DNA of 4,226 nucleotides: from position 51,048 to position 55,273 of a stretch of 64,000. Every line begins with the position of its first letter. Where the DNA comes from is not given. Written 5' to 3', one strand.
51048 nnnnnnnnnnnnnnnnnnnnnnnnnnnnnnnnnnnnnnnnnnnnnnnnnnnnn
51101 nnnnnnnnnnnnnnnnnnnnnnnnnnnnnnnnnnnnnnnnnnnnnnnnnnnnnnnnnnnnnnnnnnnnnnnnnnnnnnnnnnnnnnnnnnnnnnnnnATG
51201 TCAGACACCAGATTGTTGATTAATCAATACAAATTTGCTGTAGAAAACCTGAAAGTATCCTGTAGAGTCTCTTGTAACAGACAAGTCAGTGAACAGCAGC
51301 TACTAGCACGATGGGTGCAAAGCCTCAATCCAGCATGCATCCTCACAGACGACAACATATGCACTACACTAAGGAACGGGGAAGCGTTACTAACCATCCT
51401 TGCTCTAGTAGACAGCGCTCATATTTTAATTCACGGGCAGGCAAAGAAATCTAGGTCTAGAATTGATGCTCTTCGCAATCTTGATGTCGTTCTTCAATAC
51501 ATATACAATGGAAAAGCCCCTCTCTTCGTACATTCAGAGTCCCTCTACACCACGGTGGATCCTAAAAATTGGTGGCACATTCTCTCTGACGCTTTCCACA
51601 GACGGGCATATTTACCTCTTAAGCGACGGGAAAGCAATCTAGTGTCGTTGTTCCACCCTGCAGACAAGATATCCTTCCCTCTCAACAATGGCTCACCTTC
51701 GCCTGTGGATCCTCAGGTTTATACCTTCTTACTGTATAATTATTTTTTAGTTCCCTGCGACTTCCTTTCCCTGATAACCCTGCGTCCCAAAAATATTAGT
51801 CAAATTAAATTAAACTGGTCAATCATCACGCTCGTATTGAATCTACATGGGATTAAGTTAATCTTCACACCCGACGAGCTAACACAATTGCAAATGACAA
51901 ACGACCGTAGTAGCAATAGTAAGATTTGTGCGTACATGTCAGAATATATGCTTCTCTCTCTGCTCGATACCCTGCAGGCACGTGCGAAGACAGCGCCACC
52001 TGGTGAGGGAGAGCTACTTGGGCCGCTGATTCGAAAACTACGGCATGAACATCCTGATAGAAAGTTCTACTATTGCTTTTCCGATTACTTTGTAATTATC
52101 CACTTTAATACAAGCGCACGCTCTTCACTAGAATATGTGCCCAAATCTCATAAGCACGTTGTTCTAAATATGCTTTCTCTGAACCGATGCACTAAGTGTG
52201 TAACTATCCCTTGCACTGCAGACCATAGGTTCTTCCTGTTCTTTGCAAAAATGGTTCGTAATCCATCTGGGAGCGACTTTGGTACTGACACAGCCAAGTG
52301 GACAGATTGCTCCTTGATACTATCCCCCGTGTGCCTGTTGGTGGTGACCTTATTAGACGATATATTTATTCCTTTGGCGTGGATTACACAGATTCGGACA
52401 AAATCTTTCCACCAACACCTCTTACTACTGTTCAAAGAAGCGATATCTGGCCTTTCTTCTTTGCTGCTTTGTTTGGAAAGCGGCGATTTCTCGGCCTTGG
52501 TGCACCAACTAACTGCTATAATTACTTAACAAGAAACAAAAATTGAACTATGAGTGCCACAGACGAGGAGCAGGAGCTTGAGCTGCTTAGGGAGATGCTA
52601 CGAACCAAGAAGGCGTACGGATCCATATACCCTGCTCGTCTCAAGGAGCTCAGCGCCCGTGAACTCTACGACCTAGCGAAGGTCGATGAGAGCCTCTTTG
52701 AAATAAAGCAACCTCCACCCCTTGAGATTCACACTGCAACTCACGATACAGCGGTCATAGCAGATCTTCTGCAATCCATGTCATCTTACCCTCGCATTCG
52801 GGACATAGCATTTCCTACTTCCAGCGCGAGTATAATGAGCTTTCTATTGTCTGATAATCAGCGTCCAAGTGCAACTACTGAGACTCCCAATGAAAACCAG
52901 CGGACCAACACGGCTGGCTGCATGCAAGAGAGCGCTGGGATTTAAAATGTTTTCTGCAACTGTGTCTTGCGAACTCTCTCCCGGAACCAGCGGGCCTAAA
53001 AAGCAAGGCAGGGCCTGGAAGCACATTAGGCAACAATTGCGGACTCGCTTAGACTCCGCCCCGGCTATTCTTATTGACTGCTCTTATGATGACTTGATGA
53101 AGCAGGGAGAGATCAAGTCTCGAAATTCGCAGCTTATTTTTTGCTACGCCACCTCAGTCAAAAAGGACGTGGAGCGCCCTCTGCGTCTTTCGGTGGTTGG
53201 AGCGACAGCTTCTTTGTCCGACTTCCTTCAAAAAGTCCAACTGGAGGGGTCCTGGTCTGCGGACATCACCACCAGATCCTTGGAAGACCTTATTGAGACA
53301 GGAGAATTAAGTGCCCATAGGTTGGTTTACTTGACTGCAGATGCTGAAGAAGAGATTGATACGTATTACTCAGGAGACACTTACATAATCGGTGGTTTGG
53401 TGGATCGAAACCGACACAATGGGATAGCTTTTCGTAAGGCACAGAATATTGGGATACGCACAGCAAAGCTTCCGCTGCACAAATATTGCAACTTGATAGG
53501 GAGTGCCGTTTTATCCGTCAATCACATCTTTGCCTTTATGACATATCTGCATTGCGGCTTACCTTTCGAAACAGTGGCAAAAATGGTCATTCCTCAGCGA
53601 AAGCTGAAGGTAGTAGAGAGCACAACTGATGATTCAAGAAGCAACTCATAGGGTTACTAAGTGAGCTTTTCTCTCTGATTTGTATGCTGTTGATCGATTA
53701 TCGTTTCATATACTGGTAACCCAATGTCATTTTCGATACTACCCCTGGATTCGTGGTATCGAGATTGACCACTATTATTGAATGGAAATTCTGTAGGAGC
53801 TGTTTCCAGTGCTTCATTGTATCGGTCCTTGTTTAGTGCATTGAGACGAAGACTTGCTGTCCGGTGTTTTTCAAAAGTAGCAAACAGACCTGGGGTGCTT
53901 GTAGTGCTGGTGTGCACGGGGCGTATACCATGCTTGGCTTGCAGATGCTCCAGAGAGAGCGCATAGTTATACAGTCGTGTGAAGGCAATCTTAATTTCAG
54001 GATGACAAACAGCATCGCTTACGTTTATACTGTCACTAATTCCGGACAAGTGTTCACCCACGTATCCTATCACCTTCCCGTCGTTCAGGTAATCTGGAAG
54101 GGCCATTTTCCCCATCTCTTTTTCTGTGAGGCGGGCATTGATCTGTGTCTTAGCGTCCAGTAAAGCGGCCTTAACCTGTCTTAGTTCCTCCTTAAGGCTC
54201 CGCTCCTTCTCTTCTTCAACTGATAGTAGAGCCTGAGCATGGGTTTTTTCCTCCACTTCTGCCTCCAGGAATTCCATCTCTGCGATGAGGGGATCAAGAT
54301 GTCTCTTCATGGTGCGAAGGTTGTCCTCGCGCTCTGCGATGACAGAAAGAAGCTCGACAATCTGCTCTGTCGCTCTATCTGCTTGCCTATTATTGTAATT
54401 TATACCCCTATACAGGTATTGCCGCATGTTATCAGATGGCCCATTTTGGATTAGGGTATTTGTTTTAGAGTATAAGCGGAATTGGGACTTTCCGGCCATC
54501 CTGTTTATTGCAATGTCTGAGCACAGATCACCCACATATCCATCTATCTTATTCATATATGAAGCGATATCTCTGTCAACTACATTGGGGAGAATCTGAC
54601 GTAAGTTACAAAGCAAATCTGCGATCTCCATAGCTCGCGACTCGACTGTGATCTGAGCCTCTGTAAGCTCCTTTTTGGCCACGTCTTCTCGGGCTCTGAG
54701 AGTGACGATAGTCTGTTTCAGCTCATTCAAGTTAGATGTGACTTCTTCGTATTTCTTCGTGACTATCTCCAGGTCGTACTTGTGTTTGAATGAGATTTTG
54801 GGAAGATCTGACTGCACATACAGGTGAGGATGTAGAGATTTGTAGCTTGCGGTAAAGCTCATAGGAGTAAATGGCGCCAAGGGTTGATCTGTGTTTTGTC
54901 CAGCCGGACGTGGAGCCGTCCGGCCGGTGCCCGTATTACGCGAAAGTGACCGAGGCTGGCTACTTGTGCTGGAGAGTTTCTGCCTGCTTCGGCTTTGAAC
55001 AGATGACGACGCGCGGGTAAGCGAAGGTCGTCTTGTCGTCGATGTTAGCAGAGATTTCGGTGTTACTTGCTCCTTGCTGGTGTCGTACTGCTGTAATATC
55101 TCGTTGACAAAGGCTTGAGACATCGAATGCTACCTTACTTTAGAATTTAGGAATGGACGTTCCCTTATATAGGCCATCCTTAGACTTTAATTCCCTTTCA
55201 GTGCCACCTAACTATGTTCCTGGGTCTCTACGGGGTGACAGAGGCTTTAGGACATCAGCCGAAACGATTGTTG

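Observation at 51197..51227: SPO11 and a divergent 443-aa ORF start at a shared ACATGT with ATGs overlapping by 2 nt. A perfect 12-bp palindrome, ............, lies 17-28 nt upstream of SPO11.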

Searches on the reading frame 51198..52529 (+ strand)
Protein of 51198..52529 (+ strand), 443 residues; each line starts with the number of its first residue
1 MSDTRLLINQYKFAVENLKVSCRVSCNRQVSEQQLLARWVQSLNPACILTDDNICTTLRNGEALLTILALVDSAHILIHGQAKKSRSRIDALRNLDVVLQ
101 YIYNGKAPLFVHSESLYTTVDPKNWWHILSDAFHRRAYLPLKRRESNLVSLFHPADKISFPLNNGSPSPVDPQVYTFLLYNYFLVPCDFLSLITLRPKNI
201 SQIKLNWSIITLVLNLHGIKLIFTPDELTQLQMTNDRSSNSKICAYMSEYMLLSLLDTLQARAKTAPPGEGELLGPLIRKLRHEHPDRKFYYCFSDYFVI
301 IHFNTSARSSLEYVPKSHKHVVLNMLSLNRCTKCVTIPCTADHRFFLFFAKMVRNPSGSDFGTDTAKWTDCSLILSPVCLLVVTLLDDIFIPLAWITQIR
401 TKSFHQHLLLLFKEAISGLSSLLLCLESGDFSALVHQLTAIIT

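Call 3: search_protein_families(library=pfam, proteins=[window:51198-52529:+], max_evalue=0.01)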
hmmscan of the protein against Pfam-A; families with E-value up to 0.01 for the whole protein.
window:51198-52529:+ (443 aa): 0 families

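Call 6: find_homologous_proteins(query=window:51198-52529:+, max_evalue=0.001)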
Query window:51198-52529:+ (443 aa): 5 proteins with E <= 0.001 among 4730 candidates.
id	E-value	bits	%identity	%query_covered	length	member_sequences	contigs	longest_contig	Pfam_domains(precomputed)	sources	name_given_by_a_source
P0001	2.4e-298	1007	100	100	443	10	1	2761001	-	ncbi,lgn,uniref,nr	ncbi:hypothetical protein GL50803_0010758 [Giardia duodenalis]|uniref:Uncharacterized protein n=1 Ta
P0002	1.4e-231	787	81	96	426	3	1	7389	-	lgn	-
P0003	4.5e-185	634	67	95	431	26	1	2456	-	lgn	-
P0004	1.0e-179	616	66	95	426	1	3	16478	-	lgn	-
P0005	4.4e-152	525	56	95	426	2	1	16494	-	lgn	-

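Call 10: find_encoding_contigs(protein=P0002, flank=3000, max_places=2)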
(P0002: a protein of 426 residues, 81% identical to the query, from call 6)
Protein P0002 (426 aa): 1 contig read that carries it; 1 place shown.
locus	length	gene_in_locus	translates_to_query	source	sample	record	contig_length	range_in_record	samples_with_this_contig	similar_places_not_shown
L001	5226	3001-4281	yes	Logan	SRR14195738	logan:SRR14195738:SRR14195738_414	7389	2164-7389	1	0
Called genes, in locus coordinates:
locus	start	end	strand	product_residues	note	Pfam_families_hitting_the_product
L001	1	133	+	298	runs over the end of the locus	PF00112:Peptidase_C1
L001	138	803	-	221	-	PF16835:SF3A2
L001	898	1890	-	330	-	PF06027:SLC35F, PF00892:EamA (faint), PF08627:CRT-like (weak)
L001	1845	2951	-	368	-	PF04406:TP6A_N, PF21180:TOP6A-Spo11_Toprim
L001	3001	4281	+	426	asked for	-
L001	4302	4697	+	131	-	-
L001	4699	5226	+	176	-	?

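Call 12: find_encoding_contigs(protein=P0004, flank=3000, max_places=2)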
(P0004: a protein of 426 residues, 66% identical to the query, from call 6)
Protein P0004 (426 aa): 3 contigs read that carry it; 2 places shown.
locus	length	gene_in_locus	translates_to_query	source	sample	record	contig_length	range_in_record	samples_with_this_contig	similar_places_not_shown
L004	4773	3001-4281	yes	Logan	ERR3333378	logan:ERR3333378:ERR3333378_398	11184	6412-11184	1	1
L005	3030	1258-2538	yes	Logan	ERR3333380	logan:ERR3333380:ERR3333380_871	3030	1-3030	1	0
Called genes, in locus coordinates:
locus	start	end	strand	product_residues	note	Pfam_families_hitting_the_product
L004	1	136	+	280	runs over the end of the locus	PF00112:Peptidase_C1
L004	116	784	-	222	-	PF16835:SF3A2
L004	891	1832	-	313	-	PF00892:EamA (faint), PF06027:SLC35F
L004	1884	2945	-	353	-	PF04406:TP6A_N, PF21180:TOP6A-Spo11_Toprim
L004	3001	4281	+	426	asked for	-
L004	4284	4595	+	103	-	-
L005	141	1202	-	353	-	PF04406:TP6A_N, PF21180:TOP6A-Spo11_Toprim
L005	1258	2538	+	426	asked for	-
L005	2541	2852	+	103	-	-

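Call 13: find_encoding_contigs(protein=P0005, flank=3000, max_places=2)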
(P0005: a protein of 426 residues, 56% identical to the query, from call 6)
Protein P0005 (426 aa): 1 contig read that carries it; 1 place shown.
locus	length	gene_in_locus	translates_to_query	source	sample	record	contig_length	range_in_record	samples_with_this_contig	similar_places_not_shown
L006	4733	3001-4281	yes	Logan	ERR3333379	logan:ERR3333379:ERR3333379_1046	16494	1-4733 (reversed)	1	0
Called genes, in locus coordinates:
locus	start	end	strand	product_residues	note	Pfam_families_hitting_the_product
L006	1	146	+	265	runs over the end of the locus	PF00112:Peptidase_C1, PF03051:Peptidase_C1_2 (faint)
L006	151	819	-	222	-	PF16835:SF3A2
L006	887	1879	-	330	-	PF06027:SLC35F, PF00892:EamA (faint), PF08627:CRT-like (weak)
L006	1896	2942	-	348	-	PF04406:TP6A_N, PF21180:TOP6A-Spo11_Toprim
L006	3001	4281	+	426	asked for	-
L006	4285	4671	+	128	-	-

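Call 48: search_solved_structures(query=A1, max_evalue=10)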
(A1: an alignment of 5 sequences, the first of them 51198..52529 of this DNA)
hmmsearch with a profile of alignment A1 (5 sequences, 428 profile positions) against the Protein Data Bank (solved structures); distinct sequences matched with E-value up to 10: 2.
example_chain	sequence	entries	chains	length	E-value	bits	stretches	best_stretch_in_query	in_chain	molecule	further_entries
6anu_f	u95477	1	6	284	0.026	16.7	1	9-90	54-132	Spectrin beta chain, non-erythrocytic 2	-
8iah_M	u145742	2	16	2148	0.27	13.3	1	8-89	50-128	Spectrin beta chain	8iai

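Call 51: search_protein_families(library=pfam, alignment_id=A1, max_evalue=10)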
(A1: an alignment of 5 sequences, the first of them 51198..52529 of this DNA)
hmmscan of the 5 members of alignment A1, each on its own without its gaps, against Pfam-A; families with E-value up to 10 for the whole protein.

A. member 1, window:51198-52529:+ (443 aa): 1 family
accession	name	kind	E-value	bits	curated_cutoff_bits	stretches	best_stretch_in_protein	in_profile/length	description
PF01531.22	Glyco_transf_11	-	0.033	13.9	23.9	1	224-299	22-97/298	Glycosyl transferase family 11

B. families by the number of members that match (of 5 scanned): 2 families
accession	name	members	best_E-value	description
PF01531.22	Glyco_transf_11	1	0.033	Glycosyl transferase family 11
PF06663.18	CNK2_3_dom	1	0.33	Connector enhancer of kinase suppressor of ras 2/3 domain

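Call 56: predict_structure(alignment_id=A1)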
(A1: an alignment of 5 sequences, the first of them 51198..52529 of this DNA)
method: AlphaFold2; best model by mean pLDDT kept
length: 443 residues; sequences in the alignment: 5
mean_pLDDT: 37.4   pTM: 0.23
mean pLDDT of the five models: 37.4, 35.0, 34.8, 33.4, 33.2
residues with pLDDT >= 90: 0; 70-90: 0; 50-70: 37; < 50: 406
segments of 3 or more residues with pLDDT < 50: 1-86, 122-259, 261-278, 283-316, 318-443
pLDDT, mean of each block of 10 residues (from residue 1): 37 31 30 38 34 36 41 42 49 57 54 57 45 36 28 28 29 31 28 37 44 37 34 34 38 44 42 45 38 33 40 45 41 37 33 26 25 28 31 32 39 39 35 39 37
secondary structure, 60 per line:
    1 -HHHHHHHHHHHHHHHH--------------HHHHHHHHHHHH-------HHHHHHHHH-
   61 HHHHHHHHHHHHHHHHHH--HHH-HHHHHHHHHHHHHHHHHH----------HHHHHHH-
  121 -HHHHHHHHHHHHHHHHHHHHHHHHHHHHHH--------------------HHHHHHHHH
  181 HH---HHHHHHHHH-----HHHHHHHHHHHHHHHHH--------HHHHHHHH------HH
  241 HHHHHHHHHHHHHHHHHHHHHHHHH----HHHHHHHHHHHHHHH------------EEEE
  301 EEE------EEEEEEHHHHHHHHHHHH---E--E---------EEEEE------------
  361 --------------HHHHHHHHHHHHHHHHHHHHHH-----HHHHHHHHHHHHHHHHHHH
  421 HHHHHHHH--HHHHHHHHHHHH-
elements in order: H2-17 H32-43 H51-59 H61-78 H85-102 H113-119 H122-151 H172-182 H186-194 H200-216 H225-232 H239-265 H270-284 E297-303 E310-315 H316-327 E344-348 H375-396 H402-428 H431-442

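Call 59: search_protein_representatives(alignment_id=A1)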
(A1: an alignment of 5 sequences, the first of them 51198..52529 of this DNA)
Query: 5 sequences, 428 profile positions. Proteins with E-value up to 0.001 (for the whole library): 4; up to 1e-10: 2; up to 1e-30: 1. The best 4 are listed.
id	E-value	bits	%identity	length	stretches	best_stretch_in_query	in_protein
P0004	1.8e-248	840.9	-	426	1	2-428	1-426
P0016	6.1e-17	78.1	-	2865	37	97-132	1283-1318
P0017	1.1e-04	37.8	-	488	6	146-187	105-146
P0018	3.1e-04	36.2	-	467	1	15-116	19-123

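Call 61: search_protein_families(library=pfam, proteins=[P0018, P0017], max_evalue=1)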
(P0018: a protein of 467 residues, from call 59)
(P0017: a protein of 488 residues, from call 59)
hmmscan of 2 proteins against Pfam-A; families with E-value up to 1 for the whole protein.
P0018 (467 aa): 1 family
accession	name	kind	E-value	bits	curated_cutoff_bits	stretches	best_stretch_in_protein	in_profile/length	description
PF00307.36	CH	-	1.5e-12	48.1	26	2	21-125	6-107/109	Calponin homology (CH) domain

P0017 (488 aa): 6 families
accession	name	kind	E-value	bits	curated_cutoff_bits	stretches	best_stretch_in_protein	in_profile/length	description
PF06602.19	Myotub-related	-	4e-10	39.6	25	3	19-63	42-86/352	Myotubularin-like phosphatase domain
PF09951.15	Imm33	-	2.4e-08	34.1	25.4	0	430-466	44-80/87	Immunity protein Imm33 domain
PF08375.16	Rpn3_C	-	0.00014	22.6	30.2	0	58-91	14-47/66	Proteasome regulatory subunit C-terminal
PF01639.22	v110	-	0.0044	17.3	25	0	31-45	33-47/104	Viral family 110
PF02008.25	zf-CXXC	-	0.022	15.2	26.5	0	105-115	19-29/48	CXXC zinc finger domain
PF08490.17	DUF1744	-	0.098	11.7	27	0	349-407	76-135/399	Domain of unknown function (DUF1744)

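Call 63: list_cluster_members(proteins=[P0018, P0001])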
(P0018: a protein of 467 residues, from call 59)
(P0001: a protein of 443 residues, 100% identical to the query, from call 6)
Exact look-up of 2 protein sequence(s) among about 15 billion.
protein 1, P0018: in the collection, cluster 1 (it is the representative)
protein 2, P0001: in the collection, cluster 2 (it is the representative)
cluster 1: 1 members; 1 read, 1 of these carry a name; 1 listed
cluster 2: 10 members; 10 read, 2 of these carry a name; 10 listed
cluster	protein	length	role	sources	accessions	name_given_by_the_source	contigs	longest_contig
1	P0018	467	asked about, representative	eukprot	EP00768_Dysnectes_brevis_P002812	gnl/Dysnectes_brevis/2061_a2382_815.p1 ...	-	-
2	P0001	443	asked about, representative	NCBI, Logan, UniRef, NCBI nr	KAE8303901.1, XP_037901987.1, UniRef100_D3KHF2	hypothetical protein GL50803_0010758 [Giardia duodenalis] | Uncharacterized protein n=1 Tax=Giardia intestinalis (strain ATCC 50803 / WB clone C6) ... | hypothetical protein GL50803_0010758 [Giardia intestinalis]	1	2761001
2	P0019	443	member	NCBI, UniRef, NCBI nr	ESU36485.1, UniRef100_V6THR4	Hypothetical protein DHA2_150562 [Giardia duodenalis] | Uncharacterized protein n=1 Tax=Giardia intestinalis TaxID=5741 RepID=V6THR4_GIAIN | Hypothetical protein DHA2_150562 [Giardia intestinalis]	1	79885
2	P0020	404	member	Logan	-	-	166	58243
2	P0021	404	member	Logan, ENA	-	-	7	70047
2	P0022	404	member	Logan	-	-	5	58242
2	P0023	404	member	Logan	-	-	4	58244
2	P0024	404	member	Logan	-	-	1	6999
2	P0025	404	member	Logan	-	-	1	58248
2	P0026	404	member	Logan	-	-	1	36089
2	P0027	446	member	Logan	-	-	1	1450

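Call 71: search_solved_structures(query=P0018, max_evalue=0.01)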
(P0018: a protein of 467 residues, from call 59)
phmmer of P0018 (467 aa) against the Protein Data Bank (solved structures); distinct sequences matched with E-value up to 0.01: 0.

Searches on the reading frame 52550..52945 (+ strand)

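Call 3: search_protein_families(library=pfam, proteins=[window:52550-52945:+], max_evalue=0.01)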
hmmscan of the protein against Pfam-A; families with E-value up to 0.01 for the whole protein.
window:52550-52945:+ (131 aa): 1 family
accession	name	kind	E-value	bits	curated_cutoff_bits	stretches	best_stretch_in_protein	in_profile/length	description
PF25009.1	DUF7785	-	0.0034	18.2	27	0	70-116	11-55/98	Domain of unknown function (DUF7785)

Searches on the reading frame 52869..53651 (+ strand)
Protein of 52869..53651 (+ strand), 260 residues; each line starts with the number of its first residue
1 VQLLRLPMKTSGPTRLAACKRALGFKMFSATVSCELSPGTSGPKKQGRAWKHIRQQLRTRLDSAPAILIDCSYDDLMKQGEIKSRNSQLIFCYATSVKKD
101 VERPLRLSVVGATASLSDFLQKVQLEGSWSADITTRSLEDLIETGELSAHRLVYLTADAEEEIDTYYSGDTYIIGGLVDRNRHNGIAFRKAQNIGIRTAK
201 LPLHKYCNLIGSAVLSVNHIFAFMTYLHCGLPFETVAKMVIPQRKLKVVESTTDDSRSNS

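Call 3: search_protein_families(library=pfam, proteins=[window:52869-53651:+], max_evalue=0.01)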
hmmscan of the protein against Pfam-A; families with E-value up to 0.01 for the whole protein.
window:52869-53651:+ (260 aa): 1 family
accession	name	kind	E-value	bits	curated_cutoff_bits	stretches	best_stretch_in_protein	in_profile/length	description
PF01746.26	tRNA_m1G_MT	-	9.8e-12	45.4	27.3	1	75-228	2-174/195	tRNA (Guanine-1)-methyltransferase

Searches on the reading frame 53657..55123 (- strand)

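Call 41: search_protein_families(library=pfam, proteins=[window:53657-55123:-], max_evalue=0.01)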
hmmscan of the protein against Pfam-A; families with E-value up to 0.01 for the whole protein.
window:53657-55123:- (488 aa): 1 family
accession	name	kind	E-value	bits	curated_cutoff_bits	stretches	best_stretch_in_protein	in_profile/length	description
PF10473.14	CENP-F_leu_zip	-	0.0013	19.2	34.5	0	115-162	51-98/140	Leucine-rich repeats of kinetochore protein Cenp-F/LEK1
